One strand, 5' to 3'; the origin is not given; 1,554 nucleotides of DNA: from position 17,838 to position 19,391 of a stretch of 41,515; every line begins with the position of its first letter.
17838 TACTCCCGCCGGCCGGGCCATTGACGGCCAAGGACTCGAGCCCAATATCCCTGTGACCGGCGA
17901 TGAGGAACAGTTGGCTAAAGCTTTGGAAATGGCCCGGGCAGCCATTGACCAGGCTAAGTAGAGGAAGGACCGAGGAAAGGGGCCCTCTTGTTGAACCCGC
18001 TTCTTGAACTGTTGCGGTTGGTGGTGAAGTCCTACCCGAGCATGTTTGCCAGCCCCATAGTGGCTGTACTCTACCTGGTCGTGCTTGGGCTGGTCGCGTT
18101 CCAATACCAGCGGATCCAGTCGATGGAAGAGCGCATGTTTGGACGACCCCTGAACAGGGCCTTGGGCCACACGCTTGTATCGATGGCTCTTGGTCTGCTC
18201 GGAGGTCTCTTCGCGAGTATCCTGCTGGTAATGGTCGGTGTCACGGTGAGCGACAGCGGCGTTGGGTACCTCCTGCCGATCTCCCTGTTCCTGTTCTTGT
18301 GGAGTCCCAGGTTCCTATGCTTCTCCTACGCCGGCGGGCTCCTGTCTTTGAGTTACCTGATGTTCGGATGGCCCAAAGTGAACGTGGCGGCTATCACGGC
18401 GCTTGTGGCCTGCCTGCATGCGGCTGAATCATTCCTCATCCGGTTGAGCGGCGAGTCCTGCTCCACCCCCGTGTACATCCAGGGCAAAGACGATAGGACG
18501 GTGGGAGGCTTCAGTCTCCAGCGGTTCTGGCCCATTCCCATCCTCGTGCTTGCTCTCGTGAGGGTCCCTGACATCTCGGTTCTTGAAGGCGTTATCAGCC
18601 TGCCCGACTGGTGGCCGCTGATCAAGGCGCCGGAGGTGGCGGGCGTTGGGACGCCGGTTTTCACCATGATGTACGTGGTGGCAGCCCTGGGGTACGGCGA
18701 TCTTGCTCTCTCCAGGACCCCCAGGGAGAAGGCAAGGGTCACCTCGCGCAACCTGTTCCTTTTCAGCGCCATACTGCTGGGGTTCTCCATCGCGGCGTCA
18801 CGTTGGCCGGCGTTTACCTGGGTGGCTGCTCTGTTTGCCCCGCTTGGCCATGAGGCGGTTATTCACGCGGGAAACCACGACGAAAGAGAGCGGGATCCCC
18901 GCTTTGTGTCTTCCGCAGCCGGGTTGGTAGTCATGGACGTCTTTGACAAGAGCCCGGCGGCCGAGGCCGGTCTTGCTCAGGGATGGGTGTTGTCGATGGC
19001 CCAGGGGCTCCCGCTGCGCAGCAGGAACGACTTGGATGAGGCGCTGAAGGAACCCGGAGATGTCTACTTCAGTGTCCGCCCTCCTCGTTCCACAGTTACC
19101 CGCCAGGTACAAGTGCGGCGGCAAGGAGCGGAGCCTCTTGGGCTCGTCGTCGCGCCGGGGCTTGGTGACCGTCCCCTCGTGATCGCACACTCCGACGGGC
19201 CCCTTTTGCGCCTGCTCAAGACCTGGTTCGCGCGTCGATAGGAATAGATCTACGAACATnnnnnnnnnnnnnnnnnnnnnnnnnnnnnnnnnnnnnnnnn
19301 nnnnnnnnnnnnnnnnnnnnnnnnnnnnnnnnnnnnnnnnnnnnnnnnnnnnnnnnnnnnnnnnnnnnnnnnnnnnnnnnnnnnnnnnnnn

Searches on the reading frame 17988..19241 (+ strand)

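Call 56: search_protein_families(library=pfam, proteins=[window:17988-19241:+], max_evalue=0.001)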
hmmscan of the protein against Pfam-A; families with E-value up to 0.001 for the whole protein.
window:17988-19241:+ (417 aa): 1 family
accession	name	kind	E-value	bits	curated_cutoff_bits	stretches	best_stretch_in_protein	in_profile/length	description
PF13180.12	PDZ_2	-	0.00027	21.6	27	1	305-354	6-55/80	PDZ domain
